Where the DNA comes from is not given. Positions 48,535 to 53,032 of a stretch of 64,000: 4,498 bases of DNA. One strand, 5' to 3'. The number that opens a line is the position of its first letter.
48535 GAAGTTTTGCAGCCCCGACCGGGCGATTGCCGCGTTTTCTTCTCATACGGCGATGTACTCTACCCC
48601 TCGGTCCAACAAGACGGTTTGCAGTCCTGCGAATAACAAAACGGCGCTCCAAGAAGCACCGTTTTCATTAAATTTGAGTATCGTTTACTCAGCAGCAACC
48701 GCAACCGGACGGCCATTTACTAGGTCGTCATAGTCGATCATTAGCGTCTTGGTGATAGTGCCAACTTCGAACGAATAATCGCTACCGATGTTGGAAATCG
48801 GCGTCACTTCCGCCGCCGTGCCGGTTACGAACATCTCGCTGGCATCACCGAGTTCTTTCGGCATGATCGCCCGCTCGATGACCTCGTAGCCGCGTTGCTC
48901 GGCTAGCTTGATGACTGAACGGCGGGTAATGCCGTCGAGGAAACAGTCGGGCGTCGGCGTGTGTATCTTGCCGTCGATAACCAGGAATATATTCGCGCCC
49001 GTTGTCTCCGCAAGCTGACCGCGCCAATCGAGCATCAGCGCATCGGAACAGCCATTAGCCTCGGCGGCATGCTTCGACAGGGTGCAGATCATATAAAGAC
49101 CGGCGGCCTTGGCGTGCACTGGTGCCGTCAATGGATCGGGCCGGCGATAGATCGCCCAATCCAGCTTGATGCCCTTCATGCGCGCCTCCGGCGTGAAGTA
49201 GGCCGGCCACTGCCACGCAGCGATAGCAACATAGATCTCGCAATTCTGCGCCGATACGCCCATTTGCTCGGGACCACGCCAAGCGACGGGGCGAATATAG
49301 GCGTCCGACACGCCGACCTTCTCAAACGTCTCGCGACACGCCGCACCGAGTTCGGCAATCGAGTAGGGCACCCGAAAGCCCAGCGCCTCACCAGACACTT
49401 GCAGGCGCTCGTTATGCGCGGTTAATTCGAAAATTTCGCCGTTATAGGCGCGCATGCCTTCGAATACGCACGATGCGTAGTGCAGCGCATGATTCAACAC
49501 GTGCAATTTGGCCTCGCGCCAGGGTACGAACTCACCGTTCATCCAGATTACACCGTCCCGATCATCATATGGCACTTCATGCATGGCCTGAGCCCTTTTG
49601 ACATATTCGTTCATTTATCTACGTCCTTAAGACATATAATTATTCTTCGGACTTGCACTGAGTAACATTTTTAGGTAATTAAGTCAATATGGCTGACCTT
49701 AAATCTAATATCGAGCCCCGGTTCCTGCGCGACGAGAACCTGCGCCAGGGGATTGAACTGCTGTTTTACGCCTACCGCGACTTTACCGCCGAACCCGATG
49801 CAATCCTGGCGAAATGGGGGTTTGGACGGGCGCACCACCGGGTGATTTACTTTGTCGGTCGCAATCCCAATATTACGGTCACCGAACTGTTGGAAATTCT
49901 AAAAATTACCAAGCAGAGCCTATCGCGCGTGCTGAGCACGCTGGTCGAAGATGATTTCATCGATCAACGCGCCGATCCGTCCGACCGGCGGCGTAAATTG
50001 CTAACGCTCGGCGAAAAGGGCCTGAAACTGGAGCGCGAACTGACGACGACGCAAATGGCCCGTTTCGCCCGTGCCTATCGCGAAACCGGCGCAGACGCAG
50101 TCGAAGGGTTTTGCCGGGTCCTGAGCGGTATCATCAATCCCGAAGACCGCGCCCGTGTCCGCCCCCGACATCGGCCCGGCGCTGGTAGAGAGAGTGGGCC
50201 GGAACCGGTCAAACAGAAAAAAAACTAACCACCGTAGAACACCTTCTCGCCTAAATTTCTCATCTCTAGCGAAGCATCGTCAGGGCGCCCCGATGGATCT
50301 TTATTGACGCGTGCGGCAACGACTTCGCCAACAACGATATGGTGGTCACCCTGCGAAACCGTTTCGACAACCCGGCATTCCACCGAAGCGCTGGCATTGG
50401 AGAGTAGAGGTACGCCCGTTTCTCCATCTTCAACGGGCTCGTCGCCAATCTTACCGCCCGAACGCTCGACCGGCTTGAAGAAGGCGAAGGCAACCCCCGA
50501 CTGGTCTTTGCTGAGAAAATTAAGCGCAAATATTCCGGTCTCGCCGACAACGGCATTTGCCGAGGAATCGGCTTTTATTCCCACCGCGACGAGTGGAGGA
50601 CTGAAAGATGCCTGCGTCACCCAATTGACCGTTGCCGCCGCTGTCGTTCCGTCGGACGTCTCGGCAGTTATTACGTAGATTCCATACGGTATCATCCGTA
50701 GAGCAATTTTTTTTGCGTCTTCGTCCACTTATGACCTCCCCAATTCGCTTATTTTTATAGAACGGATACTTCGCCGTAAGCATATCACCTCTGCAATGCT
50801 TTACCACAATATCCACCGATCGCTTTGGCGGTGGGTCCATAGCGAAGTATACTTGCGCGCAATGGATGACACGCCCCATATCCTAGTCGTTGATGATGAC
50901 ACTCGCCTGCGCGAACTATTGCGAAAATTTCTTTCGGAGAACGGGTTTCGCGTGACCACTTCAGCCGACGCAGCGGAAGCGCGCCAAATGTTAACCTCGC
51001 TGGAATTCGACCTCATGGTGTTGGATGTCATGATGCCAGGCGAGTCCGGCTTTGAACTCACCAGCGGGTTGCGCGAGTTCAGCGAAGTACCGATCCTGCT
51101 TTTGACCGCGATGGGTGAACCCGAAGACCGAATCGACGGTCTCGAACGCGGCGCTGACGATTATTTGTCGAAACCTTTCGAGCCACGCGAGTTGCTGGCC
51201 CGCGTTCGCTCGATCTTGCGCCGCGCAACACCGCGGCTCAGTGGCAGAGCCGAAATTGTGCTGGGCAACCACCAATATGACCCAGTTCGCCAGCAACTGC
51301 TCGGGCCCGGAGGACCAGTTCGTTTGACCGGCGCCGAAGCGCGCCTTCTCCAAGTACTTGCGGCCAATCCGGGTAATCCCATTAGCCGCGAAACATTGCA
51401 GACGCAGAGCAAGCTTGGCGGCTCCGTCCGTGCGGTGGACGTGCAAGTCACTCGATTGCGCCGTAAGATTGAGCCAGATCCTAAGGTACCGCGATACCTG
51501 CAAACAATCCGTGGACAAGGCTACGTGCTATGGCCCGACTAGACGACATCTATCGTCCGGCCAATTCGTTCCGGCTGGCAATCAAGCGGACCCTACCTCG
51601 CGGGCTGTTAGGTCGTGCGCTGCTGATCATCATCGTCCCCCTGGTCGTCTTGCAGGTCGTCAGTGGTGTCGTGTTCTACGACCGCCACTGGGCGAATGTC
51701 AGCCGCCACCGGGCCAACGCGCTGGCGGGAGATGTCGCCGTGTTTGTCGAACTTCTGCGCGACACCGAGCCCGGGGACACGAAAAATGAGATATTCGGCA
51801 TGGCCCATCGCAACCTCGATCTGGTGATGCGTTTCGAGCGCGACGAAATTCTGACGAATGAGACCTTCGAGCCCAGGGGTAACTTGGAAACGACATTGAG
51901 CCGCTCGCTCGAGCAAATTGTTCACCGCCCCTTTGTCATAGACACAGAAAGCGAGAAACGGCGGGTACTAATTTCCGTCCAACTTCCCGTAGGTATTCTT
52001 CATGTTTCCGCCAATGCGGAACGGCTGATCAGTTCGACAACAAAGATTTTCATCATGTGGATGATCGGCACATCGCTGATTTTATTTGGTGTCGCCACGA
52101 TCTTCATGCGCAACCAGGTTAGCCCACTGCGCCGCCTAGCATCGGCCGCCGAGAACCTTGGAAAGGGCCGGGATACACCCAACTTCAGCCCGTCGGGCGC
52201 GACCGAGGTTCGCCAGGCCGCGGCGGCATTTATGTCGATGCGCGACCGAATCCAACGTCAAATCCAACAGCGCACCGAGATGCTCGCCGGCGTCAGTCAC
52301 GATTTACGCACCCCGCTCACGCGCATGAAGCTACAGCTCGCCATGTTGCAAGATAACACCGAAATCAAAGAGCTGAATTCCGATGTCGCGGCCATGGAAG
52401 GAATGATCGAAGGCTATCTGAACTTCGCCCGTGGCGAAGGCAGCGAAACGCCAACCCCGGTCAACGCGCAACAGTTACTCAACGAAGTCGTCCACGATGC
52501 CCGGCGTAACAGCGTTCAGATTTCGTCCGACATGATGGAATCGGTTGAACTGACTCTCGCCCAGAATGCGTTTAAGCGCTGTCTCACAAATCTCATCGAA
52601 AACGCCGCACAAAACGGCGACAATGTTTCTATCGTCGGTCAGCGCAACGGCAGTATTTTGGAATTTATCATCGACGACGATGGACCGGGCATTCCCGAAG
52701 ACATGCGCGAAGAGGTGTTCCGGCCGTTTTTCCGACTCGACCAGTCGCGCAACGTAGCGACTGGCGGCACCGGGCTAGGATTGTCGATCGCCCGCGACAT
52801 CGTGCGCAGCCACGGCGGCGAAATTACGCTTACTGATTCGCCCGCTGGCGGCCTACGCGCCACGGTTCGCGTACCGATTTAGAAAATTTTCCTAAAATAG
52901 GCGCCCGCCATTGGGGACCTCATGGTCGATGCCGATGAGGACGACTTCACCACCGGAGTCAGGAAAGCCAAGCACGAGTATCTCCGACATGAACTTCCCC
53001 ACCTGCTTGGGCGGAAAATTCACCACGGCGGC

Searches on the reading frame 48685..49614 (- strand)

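Call 74: search_protein_families(library=pfam, max_evalue=0.00001, proteins=[window:48685-49614:-])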
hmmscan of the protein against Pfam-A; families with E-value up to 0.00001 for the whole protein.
window:48685-49614:- (309 aa): 1 family
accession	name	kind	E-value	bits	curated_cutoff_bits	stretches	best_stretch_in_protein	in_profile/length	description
PF01063.24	Aminotran_4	-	5.2e-51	174.1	28.5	1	50-276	2-223/223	Amino-transferase class IV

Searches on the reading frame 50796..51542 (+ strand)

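Call 74: search_protein_families(library=pfam, max_evalue=0.00001, proteins=[window:50796-51542:+])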
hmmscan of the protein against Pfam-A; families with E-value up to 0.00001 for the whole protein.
window:50796-51542:+ (248 aa): 2 families
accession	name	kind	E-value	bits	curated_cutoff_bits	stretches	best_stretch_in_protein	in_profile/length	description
PF00072.30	Response_reg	-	3.9e-30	104.7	30.2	1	29-138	1-111/111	Response regulator receiver domain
PF00486.34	Trans_reg_C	-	4.6e-18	65.5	26.2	1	173-245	2-77/77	Transcriptional regulatory protein, C terminal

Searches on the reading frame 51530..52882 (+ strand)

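Call 74: search_protein_families(library=pfam, max_evalue=0.00001, proteins=[window:51530-52882:+])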
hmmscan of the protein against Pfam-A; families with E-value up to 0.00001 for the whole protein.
window:51530-52882:+ (450 aa): 3 families
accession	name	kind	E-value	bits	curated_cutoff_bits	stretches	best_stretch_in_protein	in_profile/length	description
PF02518.31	HATPase_c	-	1.1e-22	81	26.4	1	346-449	4-108/111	Histidine kinase-, DNA gyrase B-, and HSP90-like ATPase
PF00512.31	HisKA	-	3.7e-11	43.3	26.9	1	247-303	1-64/66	His Kinase A (phospho-acceptor) domain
PF00672.30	HAMP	-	2.5e-09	37.8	25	1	192-242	2-52/53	HAMP domain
